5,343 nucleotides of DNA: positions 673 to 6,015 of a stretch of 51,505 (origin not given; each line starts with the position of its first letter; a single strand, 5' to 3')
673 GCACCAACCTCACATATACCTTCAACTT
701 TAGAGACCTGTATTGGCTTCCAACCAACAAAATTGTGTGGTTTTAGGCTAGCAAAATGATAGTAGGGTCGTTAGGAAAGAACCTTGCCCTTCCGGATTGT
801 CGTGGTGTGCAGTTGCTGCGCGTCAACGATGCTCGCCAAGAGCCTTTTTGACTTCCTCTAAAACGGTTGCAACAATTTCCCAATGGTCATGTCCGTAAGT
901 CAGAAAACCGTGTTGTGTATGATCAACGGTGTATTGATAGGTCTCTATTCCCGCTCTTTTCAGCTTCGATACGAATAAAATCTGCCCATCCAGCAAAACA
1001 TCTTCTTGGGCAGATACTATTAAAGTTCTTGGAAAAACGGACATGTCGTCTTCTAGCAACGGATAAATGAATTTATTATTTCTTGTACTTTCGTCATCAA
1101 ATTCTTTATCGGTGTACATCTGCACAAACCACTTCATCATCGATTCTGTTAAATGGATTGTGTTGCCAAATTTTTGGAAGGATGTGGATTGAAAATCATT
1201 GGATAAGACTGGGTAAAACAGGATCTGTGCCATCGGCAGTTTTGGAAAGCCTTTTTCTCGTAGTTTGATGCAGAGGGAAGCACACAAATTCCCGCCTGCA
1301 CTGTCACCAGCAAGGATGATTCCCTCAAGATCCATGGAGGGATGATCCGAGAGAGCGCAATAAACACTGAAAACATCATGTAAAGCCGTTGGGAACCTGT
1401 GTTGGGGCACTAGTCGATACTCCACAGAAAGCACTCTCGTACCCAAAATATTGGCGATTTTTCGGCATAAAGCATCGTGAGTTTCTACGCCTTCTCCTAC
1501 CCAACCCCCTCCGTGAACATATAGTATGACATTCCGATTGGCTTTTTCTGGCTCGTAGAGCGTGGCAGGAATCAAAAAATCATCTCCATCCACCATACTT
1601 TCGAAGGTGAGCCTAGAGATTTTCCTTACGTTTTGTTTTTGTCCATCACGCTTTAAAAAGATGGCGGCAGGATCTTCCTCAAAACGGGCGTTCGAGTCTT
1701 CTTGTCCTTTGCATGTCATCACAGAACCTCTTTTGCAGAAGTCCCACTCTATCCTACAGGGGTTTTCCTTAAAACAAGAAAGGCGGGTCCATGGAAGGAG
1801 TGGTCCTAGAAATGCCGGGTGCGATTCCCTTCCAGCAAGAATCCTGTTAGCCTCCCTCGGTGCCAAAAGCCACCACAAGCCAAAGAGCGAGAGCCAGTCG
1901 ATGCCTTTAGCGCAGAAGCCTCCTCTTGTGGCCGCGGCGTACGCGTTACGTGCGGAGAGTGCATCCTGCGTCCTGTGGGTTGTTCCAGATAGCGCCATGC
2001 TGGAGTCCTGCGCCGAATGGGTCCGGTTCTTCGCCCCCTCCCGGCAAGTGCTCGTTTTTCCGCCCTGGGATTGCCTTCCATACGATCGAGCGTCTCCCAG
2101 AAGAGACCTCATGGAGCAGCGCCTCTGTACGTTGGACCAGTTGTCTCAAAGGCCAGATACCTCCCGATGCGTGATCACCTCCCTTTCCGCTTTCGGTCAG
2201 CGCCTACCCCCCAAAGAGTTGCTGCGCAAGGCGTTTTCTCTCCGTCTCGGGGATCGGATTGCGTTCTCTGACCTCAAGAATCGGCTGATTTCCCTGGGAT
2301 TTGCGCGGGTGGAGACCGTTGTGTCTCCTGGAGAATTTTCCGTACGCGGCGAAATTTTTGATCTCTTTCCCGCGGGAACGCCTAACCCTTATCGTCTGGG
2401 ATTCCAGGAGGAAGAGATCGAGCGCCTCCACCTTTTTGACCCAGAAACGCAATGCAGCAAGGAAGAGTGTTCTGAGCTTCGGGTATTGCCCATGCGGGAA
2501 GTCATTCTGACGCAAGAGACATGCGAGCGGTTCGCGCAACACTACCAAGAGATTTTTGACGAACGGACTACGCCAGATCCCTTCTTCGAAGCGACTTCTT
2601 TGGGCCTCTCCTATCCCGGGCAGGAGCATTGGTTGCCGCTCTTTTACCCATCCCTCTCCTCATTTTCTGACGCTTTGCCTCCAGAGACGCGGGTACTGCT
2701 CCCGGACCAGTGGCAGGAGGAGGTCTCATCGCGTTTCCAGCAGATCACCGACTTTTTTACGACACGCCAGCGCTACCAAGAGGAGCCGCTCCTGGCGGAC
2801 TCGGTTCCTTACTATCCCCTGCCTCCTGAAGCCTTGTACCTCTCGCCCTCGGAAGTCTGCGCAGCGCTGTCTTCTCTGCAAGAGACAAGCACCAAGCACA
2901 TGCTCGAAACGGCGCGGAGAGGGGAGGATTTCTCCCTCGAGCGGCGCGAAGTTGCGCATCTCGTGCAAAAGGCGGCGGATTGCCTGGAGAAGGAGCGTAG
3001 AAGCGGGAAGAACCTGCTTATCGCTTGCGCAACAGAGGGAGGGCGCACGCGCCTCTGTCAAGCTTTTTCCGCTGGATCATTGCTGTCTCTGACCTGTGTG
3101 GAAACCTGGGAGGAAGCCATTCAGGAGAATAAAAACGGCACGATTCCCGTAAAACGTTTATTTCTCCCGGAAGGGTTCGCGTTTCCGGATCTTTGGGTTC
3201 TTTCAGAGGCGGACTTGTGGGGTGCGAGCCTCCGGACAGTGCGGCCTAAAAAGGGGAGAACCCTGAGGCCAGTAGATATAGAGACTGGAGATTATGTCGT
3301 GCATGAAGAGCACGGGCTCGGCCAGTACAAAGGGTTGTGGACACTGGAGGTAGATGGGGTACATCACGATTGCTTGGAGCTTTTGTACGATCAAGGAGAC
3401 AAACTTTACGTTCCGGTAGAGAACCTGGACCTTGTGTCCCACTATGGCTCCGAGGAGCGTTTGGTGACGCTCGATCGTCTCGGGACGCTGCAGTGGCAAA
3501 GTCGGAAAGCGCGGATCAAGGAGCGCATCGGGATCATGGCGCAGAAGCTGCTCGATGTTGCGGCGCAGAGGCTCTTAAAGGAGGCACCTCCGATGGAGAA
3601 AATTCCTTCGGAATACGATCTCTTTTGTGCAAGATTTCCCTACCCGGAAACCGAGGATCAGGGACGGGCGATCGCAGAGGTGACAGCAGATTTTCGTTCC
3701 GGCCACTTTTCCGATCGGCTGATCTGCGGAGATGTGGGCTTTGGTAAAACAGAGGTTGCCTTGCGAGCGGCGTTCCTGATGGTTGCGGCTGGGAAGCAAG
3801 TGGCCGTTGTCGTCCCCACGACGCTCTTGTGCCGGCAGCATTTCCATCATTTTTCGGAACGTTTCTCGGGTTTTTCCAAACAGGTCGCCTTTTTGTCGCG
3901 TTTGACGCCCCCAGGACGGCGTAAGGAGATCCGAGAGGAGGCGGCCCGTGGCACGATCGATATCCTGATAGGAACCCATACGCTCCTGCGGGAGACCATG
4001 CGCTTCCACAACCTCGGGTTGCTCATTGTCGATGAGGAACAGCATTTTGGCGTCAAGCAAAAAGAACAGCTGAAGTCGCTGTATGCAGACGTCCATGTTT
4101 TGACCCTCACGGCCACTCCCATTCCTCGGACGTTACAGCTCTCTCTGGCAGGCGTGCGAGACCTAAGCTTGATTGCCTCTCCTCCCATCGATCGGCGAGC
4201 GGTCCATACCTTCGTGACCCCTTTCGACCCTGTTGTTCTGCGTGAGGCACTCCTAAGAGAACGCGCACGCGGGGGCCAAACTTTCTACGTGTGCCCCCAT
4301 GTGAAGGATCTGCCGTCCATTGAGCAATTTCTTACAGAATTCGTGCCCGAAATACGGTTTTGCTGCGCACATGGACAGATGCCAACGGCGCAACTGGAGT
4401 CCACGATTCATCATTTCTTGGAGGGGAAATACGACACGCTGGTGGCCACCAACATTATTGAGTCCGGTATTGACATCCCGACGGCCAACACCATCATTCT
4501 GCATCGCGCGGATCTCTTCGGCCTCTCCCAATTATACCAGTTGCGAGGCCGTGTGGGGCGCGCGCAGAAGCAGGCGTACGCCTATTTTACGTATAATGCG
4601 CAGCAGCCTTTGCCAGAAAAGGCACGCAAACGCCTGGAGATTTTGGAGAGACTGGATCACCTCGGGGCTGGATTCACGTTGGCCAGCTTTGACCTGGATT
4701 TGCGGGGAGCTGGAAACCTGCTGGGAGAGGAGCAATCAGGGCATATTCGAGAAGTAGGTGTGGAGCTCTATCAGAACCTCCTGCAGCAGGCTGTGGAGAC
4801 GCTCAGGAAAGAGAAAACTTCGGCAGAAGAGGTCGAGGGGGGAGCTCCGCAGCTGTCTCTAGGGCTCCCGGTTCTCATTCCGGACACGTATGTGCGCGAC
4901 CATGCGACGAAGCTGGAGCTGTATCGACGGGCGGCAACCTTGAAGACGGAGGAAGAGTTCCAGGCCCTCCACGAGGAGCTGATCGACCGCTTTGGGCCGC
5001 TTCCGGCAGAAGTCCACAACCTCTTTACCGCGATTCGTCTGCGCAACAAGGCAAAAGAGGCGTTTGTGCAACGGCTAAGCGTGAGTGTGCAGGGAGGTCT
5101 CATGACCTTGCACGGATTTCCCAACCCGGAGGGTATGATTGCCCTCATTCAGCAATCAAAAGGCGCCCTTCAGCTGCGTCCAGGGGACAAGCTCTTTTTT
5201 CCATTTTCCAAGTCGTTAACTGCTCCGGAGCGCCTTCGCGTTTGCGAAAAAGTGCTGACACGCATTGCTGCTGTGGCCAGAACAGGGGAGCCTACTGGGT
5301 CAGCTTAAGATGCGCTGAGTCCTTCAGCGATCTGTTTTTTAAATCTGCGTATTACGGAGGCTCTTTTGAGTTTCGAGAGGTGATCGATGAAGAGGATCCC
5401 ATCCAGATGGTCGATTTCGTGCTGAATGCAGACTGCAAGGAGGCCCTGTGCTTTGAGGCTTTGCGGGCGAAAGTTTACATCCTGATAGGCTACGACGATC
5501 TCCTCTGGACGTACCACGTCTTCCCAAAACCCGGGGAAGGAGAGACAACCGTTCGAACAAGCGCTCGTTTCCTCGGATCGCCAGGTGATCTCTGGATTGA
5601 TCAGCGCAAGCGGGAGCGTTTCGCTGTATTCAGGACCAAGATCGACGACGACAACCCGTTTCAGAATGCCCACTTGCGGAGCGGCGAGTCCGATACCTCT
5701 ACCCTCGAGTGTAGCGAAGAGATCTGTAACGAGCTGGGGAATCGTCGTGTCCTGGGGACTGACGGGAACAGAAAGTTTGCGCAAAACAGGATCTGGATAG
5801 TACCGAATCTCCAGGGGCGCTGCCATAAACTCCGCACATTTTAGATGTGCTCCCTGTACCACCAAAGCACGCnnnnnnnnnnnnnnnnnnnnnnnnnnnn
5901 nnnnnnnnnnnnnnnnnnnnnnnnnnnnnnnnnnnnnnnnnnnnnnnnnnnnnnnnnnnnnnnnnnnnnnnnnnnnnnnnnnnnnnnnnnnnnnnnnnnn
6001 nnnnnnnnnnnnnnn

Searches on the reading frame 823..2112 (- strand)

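Call 8: search_protein_families(library=pfam, proteins=[window:823-2112:-], max_evalue=0.001)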
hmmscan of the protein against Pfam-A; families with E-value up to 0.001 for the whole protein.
window:823-2112:- (429 aa): 4 families
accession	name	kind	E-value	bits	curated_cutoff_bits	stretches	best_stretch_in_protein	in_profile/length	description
PF07859.19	Abhydrolase_3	-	3.4e-54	184.2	25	1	196-404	1-209/210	alpha/beta hydrolase fold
PF20434.5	BD-FAE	-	4.3e-12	46.5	26.8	1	186-282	4-108/215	BD-FAE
PF10340.15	Say1_Mug180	-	5.4e-07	29.2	21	1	191-348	122-284/374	Steryl acetyl hydrolase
PF00326.27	Peptidase_S9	-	0.00021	21.3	22.6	1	243-425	44-210/213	Prolyl oligopeptidase family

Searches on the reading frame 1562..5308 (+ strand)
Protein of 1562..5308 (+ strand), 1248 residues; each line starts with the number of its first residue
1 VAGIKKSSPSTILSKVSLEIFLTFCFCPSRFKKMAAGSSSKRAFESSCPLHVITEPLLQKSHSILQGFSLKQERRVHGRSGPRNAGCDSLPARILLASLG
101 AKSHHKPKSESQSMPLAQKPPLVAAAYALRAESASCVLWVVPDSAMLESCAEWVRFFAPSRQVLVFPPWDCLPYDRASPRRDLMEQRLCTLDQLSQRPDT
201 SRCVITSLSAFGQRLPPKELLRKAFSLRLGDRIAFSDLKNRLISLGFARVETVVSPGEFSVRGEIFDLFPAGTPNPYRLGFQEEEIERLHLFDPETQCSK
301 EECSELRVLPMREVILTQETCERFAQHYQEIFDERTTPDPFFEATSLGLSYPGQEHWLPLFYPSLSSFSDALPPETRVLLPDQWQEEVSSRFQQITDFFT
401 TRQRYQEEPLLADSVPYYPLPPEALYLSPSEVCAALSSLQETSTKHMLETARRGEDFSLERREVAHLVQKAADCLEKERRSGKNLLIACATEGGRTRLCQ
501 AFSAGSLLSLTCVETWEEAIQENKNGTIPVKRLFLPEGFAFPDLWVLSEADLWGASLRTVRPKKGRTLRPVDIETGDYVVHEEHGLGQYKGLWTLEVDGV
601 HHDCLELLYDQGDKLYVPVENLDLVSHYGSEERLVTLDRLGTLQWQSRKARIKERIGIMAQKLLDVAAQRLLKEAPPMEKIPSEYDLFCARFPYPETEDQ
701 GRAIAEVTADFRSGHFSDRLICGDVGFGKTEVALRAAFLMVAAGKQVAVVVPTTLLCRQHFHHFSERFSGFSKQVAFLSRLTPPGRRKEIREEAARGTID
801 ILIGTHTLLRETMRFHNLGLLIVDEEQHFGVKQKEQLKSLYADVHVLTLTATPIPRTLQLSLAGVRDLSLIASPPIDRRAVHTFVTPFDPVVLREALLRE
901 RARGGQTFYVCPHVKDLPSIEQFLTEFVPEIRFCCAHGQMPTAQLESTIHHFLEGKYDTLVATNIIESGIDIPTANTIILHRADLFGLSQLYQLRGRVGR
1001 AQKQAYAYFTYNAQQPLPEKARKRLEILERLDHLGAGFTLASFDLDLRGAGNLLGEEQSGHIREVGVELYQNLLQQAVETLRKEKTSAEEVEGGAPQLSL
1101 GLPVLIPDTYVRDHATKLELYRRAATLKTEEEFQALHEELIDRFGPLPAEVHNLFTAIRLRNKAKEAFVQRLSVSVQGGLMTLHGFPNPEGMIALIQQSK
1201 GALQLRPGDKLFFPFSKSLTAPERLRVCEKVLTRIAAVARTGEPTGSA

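Call 8: search_protein_families(library=pfam, proteins=[window:1562-5308:+], max_evalue=0.001)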
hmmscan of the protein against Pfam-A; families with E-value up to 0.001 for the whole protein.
window:1562-5308:+ (1248 aa): 7 families
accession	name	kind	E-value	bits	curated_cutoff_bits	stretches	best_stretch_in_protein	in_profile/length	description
PF00271.37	Helicase_C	-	1e-23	84.1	23.5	1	894-1001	7-109/110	Helicase conserved C-terminal domain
PF00270.35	DEAD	-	1.1e-23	84.3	26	1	697-858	1-164/167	DEAD/DEAH box helicase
PF03461.20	TRCF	-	2.2e-23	82.8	25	1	1101-1183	2-84/95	TRCF domain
PF17757.6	UvrB_inter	-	4.8e-20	71.9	22.9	1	226-312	2-89/91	UvrB interaction domain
PF02559.22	CarD_TRCF_RID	-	6.4e-19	68.2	23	1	574-628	2-56/57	CarD-like/TRCF RID domain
PF04851.21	ResIII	-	8.5e-10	39.2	22.5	1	698-853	6-162/164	Type III restriction enzyme, res subunit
PF22590.2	Cas3-like_C_2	-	4.5e-05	24.1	27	1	904-1002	2-105/106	CRISPR-associated nuclease/helicase Cas3, C-terminal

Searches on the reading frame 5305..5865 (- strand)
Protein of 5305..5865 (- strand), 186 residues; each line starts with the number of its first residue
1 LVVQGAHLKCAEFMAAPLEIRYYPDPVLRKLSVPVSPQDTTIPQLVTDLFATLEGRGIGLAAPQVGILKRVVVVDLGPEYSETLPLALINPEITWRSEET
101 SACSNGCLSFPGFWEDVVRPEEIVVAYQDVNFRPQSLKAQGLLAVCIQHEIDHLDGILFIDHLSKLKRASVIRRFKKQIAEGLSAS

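Call 8: search_protein_families(library=pfam, proteins=[window:5305-5865:-], max_evalue=0.001)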
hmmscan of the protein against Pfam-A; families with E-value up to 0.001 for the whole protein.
window:5305-5865:- (186 aa): 1 family
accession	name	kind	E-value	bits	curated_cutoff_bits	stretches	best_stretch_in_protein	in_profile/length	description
PF01327.26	Pep_deformylase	-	4.8e-48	163.1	22.8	1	18-168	2-155/156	Polypeptide deformylase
